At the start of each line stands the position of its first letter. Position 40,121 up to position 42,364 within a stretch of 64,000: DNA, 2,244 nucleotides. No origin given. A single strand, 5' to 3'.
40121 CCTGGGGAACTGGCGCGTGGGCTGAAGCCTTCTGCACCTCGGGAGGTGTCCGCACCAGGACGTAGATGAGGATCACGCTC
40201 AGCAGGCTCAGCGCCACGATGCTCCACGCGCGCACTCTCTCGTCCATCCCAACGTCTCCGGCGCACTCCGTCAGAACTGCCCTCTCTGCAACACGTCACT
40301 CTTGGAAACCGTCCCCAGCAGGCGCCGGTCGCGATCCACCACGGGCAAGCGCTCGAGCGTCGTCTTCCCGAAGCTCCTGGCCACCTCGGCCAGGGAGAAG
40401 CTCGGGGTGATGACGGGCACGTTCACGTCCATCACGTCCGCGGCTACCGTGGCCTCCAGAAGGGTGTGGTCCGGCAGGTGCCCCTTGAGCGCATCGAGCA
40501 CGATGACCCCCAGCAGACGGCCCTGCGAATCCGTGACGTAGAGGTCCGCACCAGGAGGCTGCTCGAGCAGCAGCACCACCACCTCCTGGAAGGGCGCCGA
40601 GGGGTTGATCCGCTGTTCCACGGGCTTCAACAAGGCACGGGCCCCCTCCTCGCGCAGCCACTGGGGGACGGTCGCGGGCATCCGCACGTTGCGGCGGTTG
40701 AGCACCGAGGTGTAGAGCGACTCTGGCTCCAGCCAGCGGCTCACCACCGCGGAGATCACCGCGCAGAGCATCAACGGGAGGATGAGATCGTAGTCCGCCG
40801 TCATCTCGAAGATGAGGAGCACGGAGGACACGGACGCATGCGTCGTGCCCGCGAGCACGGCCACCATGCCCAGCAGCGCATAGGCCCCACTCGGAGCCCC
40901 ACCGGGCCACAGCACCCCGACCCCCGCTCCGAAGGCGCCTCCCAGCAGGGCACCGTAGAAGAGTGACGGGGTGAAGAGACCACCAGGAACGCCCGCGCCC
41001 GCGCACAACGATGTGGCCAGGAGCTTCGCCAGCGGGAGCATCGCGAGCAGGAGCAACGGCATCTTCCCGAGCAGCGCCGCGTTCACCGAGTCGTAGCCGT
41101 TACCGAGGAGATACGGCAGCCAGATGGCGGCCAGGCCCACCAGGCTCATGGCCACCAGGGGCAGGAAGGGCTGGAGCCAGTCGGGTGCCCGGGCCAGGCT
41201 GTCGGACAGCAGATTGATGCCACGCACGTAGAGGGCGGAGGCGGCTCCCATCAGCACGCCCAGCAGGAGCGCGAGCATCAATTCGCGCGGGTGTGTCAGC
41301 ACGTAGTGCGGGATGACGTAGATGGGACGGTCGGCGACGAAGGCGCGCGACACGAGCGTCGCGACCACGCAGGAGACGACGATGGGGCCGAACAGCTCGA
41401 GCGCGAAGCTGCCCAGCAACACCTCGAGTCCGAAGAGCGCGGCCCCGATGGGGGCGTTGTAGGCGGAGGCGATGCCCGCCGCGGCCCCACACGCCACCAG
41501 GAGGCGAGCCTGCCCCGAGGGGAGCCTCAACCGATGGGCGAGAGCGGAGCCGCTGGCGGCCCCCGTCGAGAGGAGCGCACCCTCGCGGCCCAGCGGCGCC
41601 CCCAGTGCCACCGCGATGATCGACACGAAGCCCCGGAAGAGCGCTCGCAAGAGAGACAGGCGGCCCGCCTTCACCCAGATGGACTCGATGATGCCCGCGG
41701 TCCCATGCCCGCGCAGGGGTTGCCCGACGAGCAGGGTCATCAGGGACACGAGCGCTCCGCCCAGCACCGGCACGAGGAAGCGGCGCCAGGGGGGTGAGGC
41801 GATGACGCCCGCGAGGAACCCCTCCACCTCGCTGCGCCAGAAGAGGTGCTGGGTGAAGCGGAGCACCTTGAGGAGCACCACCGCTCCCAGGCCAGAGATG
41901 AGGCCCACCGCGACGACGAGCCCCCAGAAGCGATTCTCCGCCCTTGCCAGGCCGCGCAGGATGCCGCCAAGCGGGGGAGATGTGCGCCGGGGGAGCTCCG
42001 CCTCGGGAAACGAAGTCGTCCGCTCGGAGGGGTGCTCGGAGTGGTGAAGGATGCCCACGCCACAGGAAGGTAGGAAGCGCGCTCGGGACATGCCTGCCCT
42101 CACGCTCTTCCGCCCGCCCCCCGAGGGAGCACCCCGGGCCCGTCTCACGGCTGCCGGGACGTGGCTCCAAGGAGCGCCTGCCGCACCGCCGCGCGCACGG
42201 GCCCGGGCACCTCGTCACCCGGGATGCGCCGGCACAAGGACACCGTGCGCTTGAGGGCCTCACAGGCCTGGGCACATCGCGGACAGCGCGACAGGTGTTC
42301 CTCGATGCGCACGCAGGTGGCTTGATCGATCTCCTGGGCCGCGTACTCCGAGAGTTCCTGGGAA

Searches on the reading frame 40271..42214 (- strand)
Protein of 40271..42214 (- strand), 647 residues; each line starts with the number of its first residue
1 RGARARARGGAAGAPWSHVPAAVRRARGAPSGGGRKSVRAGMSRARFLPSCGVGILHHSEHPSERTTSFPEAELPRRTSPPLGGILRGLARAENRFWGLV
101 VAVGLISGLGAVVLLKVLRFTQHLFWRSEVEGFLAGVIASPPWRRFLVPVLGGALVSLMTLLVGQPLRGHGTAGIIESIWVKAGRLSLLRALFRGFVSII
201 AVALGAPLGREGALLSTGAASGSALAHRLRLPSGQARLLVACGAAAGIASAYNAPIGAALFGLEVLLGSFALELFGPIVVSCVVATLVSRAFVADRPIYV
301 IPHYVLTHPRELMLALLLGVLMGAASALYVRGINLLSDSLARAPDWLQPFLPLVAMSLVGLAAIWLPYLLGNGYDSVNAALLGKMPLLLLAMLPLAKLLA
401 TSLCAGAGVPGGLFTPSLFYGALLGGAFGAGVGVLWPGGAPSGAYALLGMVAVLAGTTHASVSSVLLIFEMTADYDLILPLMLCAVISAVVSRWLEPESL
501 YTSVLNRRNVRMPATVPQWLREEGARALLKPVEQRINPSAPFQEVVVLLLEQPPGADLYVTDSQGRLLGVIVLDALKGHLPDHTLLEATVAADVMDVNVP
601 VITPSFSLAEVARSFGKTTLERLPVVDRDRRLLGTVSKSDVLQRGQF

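Call 63: search_protein_families(library=pfam, proteins=[window:40271-42214:-], max_evalue=0.0001)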
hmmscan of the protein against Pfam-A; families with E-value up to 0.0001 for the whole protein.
window:40271-42214:- (647 aa): 2 families
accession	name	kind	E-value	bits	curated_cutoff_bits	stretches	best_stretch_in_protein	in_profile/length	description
PF00654.25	Voltage_CLC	-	1.7e-85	287.6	24.8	1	152-493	1-346/346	Voltage gated chloride channel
PF00571.33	CBS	-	3.4e-13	50.1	24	1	592-643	2-53/57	CBS domain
